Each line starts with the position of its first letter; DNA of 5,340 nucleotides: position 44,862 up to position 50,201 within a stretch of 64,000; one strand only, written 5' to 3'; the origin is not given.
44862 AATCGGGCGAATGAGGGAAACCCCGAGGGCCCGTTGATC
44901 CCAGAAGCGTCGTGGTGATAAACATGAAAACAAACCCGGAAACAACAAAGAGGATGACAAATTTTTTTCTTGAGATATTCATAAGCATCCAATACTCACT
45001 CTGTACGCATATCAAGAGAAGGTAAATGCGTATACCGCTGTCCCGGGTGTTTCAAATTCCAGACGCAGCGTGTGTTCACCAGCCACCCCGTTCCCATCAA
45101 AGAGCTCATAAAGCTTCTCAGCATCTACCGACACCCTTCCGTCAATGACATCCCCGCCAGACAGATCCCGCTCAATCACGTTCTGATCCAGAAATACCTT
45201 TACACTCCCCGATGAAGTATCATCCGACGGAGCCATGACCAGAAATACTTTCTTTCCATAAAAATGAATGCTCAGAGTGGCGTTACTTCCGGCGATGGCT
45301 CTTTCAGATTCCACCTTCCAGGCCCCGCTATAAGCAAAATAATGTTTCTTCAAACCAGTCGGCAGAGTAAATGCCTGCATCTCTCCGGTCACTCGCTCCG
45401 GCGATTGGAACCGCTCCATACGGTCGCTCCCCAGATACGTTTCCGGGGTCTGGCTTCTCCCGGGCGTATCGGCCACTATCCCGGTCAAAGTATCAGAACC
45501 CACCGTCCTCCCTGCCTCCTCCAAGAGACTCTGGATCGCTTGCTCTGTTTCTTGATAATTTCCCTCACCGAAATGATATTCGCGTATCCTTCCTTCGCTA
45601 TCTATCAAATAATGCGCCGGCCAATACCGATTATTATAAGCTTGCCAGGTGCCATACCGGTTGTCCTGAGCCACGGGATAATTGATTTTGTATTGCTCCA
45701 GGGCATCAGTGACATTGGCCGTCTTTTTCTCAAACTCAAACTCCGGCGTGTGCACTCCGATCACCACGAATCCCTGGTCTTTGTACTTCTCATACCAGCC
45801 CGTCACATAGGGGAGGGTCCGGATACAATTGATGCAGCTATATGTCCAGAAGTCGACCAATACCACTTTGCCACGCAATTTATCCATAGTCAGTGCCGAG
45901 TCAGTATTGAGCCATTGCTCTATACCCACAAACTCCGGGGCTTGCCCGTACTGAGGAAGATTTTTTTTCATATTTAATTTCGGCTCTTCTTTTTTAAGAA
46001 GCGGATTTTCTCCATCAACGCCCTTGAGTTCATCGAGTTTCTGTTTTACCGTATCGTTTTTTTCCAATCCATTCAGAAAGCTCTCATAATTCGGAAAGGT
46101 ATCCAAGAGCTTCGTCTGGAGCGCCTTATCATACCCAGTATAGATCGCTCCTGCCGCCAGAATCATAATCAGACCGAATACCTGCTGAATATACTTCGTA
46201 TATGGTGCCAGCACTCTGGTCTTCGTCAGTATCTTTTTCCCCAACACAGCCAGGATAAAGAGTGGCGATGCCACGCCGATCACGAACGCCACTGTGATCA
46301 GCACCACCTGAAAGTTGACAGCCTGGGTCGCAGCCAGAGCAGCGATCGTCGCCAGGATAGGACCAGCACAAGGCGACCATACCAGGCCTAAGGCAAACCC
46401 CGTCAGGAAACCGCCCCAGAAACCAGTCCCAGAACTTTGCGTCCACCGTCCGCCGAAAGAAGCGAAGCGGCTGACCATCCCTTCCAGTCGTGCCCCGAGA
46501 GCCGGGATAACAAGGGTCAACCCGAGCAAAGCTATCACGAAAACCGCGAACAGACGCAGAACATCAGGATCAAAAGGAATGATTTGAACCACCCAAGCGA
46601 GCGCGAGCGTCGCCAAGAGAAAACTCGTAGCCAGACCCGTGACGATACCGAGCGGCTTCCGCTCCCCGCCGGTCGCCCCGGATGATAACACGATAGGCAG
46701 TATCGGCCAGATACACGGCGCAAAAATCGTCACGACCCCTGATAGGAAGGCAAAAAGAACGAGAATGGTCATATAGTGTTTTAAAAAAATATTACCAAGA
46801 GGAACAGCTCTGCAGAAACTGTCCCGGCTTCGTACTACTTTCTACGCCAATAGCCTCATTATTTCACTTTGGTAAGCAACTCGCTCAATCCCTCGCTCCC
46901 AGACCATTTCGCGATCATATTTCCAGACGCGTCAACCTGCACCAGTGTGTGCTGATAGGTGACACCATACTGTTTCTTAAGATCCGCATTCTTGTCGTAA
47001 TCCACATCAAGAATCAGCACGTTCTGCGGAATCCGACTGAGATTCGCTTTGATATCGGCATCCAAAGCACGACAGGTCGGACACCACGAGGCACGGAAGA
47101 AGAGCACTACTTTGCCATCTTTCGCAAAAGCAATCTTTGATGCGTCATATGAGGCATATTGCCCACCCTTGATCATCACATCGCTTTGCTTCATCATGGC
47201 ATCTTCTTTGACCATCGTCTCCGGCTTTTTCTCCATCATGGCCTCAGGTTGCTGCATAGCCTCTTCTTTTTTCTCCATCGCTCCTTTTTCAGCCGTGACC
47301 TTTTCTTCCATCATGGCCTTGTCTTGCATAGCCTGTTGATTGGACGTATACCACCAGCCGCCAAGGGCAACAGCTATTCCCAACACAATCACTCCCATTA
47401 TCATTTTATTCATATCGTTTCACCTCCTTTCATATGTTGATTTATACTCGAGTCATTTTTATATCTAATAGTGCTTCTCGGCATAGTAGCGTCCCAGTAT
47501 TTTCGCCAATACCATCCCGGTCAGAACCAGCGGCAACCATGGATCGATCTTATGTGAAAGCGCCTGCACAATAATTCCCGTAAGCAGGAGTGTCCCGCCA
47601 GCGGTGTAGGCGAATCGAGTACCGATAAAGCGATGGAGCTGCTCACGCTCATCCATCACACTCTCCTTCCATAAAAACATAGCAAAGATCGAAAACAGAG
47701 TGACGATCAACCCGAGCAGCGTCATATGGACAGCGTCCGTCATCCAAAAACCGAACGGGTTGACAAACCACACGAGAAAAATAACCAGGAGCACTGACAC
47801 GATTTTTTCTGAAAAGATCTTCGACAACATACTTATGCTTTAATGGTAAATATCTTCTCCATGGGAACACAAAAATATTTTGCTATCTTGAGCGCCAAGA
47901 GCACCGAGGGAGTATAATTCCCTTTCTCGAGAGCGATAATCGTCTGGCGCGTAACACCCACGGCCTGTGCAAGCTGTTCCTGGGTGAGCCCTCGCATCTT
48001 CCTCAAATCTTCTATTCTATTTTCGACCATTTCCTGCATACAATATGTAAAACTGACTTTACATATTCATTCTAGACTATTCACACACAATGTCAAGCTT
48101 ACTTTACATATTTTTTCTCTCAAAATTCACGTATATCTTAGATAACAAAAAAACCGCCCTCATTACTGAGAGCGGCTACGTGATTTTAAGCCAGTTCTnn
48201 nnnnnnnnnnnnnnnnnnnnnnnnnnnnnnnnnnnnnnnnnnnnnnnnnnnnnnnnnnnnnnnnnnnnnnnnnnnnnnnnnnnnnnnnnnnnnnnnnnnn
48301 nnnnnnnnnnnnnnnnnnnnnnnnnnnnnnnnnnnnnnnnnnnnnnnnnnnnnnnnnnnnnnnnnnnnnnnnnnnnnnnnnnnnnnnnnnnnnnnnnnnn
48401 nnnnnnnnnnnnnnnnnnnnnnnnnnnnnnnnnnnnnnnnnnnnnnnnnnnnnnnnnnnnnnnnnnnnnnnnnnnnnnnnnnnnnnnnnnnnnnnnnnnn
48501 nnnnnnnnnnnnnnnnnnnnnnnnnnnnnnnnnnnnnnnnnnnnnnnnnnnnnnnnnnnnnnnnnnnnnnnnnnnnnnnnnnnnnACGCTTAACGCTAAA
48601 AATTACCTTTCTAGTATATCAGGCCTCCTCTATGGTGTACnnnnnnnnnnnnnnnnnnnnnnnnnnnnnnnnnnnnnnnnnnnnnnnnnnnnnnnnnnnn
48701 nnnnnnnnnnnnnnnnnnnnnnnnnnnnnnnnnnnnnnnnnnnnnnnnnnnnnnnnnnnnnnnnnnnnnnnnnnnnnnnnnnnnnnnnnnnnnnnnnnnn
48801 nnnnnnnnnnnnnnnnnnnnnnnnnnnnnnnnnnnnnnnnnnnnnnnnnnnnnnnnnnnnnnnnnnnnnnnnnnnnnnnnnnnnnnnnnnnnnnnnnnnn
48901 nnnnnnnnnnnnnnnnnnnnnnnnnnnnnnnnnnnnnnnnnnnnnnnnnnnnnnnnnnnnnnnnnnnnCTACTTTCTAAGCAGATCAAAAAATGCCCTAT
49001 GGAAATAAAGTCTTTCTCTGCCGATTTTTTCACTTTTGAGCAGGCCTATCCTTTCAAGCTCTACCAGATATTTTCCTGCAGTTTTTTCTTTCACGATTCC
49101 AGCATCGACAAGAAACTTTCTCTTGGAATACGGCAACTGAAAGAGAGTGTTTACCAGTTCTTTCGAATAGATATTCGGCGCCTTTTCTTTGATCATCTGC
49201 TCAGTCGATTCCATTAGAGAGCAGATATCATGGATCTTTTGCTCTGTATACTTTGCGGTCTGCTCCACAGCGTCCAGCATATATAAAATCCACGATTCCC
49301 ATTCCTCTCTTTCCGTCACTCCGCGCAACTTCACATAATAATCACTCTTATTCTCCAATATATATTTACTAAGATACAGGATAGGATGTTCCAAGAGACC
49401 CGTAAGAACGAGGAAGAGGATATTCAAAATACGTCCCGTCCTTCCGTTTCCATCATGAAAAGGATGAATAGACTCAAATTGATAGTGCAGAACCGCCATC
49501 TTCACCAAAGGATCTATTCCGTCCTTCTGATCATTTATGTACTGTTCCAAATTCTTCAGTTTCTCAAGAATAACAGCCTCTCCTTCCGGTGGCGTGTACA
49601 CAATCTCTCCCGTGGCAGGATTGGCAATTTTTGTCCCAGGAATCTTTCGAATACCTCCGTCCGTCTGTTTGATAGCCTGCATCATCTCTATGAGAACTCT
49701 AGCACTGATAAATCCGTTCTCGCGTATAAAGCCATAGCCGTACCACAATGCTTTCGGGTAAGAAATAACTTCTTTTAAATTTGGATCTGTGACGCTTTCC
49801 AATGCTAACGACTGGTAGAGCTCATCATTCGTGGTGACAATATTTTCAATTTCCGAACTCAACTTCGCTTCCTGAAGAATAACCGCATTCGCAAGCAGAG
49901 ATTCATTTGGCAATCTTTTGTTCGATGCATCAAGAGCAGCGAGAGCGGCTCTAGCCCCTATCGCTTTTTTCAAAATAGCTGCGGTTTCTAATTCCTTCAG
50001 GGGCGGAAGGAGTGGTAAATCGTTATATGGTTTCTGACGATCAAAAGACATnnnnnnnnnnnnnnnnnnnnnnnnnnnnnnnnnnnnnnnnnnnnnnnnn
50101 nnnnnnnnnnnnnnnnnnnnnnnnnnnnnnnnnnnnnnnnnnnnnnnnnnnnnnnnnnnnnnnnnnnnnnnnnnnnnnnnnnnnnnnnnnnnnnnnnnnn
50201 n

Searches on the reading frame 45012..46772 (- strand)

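Call 61: search_protein_families(library=pfam, proteins=[window:45012-46772:-], max_evalue=0.001)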
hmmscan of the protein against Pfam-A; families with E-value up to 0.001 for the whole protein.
window:45012-46772:- (586 aa): 6 families
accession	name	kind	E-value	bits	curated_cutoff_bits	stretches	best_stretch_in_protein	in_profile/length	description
PF17991.7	Thioredoxin_10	-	1.8e-30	106.8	27.1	1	442-585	1-141/142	Thioredoxin like C-terminal domain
PF08534.16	Redoxin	-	7.7e-14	52.2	26.6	1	278-406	6-138/148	Redoxin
PF00578.27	AhpC-TSA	-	3e-13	50.3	26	1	291-398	15-123/124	AhpC/TSA family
PF13905.12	Thioredoxin_8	-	2.2e-11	44.4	27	1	301-396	1-94/94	Thioredoxin-like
PF02683.22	DsbD_TM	-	1.2e-08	35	27.1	1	3-207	3-211/219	Cytochrome C biogenesis protein transmembrane domain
PF13386.12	DsbD_2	-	0.00012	22.5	24.9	1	8-207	2-197/199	Cytochrome C biogenesis protein transmembrane region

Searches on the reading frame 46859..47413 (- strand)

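Call 61: search_protein_families(library=pfam, proteins=[window:46859-47413:-], max_evalue=0.001)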
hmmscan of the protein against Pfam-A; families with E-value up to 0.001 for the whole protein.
window:46859-47413:- (184 aa): 6 families
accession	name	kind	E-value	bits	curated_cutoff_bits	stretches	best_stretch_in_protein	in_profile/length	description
PF00085.26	Thioredoxin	-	2.1e-11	44.2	23.5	1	98-183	17-101/103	Thioredoxin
PF13098.12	Thioredoxin_2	-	0.00012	22.8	27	1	101-172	7-93/104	Thioredoxin-like domain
PF08534.16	Redoxin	-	0.00033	20.9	26.6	0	90-116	22-46/148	Redoxin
PF00578.27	AhpC-TSA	-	0.00035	21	26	1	89-148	18-76/124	AhpC/TSA family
PF13905.12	Thioredoxin_8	-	0.00059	20.6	27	0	102-141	4-45/94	Thioredoxin-like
PF13899.12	Thioredoxin_7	-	0.00095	19.7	27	0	88-124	5-42/83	Thioredoxin-like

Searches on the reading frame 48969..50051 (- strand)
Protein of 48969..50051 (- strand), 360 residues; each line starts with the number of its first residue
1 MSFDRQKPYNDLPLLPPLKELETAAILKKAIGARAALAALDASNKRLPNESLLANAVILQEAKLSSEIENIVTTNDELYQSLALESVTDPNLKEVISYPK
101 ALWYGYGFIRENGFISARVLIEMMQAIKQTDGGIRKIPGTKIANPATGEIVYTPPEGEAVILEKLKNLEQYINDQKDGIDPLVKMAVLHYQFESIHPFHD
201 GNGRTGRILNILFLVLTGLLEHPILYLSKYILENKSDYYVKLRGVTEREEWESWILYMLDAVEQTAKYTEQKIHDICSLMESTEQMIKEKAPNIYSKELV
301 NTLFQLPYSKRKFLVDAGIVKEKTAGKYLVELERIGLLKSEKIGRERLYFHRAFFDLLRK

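Call 62: search_protein_families(library=pfam, proteins=[window:48969-50051:-], max_evalue=0.001)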
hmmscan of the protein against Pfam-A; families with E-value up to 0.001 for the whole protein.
window:48969-50051:- (360 aa): 3 families
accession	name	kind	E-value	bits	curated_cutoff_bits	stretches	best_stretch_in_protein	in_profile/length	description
PF21248.3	SoFic-like_C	-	1.1e-26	93.3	27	1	279-353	1-75/76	Protein adenylyltransferase SoFic-like, C-terminal domain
PF13784.11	Fic_N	-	2.6e-23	82.3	26.7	1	27-106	1-81/82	Fic/DOC family N-terminal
PF02661.23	Fic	-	3e-18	66.9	24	1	124-214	11-93/93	Fic/DOC family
